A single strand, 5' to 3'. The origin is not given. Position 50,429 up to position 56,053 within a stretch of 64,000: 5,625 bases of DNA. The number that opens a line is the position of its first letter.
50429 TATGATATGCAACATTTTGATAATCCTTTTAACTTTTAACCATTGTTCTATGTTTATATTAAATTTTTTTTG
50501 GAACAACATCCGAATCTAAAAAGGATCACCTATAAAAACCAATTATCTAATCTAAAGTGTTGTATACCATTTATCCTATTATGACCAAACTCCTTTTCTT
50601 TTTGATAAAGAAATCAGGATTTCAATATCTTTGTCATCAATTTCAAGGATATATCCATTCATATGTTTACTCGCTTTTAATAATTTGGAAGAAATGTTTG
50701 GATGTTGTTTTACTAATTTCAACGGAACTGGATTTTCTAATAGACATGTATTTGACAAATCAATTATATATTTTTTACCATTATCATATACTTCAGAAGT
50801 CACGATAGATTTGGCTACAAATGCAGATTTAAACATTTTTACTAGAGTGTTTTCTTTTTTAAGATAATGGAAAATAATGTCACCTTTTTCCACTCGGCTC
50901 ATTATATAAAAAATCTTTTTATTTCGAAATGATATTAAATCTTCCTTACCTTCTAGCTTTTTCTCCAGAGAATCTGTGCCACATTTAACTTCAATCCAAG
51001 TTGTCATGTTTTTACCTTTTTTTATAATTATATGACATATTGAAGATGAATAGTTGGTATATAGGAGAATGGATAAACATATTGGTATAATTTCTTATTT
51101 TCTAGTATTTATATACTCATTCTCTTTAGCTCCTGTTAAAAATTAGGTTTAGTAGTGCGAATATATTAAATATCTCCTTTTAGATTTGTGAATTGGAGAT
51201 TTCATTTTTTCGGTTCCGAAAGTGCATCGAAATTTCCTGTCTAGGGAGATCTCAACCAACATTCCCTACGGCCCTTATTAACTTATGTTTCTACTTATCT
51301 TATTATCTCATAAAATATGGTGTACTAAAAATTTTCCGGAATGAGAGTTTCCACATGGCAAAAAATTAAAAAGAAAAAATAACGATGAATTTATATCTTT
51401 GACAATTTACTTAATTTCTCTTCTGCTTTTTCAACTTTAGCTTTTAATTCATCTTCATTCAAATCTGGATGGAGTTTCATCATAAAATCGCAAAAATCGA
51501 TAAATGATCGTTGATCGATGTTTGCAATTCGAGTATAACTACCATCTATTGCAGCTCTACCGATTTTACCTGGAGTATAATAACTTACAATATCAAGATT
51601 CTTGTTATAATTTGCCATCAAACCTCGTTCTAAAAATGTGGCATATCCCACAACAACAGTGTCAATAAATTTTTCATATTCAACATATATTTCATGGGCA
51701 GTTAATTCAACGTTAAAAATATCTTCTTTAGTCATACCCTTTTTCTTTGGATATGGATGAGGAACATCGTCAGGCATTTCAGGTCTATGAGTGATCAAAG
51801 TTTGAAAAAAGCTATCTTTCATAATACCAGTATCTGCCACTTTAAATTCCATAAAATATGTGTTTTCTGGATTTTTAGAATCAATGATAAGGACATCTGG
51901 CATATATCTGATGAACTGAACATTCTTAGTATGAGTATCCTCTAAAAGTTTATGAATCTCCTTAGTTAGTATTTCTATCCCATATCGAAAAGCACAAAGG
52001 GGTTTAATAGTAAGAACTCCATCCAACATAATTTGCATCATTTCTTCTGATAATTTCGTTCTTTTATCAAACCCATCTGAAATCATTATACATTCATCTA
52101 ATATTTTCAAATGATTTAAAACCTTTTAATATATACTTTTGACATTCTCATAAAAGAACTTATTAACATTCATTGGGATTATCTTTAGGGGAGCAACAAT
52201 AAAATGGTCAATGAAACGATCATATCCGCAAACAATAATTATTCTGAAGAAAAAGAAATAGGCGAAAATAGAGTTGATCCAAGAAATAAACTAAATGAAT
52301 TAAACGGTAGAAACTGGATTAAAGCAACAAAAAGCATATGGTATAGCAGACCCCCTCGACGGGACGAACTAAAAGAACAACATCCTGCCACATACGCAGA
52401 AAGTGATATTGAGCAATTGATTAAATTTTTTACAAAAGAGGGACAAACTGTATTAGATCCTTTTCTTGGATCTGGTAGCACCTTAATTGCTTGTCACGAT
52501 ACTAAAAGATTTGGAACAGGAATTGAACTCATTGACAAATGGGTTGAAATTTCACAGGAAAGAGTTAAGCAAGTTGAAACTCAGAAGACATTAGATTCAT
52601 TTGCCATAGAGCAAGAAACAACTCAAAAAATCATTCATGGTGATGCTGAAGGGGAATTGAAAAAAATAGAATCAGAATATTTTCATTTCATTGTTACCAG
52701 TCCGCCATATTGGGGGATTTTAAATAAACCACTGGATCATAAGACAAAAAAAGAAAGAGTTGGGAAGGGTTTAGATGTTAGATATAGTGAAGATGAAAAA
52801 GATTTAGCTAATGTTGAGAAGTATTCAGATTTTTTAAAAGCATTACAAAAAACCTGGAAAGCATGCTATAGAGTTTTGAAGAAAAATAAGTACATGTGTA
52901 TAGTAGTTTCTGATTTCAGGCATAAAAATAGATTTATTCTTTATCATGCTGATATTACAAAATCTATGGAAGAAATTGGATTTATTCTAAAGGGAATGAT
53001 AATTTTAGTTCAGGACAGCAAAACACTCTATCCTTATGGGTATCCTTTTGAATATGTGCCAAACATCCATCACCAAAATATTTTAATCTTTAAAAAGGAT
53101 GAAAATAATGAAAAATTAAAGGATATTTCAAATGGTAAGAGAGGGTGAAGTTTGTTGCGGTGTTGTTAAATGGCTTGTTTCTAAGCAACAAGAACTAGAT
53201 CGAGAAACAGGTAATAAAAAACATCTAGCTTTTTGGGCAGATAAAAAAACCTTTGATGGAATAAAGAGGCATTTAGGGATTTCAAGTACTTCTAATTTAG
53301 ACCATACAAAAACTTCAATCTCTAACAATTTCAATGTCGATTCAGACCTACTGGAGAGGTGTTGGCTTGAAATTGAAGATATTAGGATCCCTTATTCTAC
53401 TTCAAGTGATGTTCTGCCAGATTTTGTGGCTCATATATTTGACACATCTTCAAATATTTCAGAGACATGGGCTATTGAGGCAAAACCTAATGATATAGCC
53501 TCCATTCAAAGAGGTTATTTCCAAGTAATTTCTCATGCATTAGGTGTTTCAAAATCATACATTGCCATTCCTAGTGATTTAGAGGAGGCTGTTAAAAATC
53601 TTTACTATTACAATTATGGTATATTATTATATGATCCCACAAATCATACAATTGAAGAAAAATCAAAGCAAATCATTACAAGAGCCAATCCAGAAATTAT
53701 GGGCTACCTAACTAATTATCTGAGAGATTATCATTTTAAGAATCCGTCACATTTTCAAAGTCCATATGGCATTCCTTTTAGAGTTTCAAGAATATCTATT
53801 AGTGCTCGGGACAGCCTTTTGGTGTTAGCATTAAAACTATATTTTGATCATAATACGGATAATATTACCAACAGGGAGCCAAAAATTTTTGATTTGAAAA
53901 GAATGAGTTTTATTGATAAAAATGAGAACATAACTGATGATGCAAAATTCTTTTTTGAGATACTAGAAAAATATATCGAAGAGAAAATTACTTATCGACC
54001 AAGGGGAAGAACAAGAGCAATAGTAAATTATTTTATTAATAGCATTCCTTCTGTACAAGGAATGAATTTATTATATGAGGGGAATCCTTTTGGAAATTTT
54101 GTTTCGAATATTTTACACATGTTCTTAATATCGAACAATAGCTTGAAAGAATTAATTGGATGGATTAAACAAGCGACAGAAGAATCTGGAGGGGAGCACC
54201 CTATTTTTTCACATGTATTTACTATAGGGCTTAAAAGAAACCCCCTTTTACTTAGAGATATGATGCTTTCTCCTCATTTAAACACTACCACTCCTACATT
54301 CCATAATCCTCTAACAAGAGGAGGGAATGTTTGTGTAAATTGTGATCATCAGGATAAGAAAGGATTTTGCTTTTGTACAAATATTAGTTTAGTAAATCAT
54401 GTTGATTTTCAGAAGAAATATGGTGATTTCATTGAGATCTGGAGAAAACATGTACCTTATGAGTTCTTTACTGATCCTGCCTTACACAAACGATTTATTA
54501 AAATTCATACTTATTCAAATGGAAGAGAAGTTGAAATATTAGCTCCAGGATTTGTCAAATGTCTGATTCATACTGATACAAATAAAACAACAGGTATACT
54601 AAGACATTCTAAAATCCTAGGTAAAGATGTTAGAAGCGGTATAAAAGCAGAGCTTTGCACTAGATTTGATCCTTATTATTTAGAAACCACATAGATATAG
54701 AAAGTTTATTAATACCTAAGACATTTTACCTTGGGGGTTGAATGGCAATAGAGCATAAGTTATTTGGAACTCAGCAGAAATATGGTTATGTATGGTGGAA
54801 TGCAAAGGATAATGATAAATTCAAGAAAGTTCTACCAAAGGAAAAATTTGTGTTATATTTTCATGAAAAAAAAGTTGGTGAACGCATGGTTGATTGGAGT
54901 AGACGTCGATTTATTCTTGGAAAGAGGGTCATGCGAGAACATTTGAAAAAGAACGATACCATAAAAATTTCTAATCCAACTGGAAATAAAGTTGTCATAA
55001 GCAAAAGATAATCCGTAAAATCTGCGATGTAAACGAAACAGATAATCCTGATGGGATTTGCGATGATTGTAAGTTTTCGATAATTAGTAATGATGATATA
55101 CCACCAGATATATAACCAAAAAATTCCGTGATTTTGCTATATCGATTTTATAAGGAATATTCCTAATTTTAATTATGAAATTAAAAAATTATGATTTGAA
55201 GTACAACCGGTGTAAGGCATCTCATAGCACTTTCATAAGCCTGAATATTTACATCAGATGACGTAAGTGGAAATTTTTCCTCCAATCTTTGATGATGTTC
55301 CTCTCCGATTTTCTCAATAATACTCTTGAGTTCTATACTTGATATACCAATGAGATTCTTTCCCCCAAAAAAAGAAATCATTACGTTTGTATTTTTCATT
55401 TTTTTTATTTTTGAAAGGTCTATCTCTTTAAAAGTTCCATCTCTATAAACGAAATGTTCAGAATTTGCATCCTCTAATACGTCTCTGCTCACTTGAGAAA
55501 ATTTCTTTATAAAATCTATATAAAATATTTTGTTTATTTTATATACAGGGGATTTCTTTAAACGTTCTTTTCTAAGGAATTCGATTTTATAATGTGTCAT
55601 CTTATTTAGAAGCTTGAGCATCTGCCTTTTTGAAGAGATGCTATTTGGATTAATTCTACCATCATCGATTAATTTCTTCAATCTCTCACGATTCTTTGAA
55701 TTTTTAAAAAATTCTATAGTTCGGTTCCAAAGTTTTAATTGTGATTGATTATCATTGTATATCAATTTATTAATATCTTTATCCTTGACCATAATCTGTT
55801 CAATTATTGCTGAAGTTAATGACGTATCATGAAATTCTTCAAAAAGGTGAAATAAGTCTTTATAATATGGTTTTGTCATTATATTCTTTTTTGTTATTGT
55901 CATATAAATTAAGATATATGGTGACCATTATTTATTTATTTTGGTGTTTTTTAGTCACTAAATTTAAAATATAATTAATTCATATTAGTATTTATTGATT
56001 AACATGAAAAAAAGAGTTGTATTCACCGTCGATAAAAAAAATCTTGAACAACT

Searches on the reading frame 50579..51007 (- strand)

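Call 11: search_protein_families(library=pfam, proteins=[window:50579-51007:-], max_evalue=0.01)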
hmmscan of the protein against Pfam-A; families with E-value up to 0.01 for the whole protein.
window:50579-51007:- (142 aa): 1 family
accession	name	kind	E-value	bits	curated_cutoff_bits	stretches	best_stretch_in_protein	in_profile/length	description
PF01878.24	EVE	-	0.00012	22.5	23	1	26-133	27-144/145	EVE domain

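Call 89: search_protein_families(library=padloc, proteins=[window:50579-51007:-], max_evalue=0.001)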
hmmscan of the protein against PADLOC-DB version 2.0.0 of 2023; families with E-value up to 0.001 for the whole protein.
window:50579-51007:- (142 aa): 0 families

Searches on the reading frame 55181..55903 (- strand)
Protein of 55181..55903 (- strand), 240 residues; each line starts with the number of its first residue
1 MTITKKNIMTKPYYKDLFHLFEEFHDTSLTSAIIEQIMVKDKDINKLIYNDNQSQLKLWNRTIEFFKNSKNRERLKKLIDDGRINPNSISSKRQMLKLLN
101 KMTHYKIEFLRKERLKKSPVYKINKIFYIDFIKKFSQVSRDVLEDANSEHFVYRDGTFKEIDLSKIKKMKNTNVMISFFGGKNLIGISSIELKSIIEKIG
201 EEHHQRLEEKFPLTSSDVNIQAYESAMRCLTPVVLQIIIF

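Call 10: search_protein_families(library=pfam, proteins=[window:55181-55903:-], max_evalue=0.1)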
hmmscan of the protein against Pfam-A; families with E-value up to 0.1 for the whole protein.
window:55181-55903:- (240 aa): 1 family
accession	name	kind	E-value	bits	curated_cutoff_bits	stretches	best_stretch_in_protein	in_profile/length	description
PF02294.24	7kD_DNA_binding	-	0.038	14.5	25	1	152-178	5-30/58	7kD DNA-binding domain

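Call 89: search_protein_families(library=padloc, proteins=[window:55181-55903:-], max_evalue=0.001)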
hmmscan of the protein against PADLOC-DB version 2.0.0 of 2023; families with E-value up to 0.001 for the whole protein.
window:55181-55903:- (240 aa): 0 families

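Call 100: search_protein_families(library=ncbifam, proteins=[window:55181-55903:-], max_evalue=10)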
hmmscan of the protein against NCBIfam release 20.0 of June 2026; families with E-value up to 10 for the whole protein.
window:55181-55903:- (240 aa): 1 family
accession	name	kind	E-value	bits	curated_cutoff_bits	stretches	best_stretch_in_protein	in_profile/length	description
NF045555.1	Sul7d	equivalog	0.0055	16.7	100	1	151-178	6-32/61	Sul7d family chromatin protein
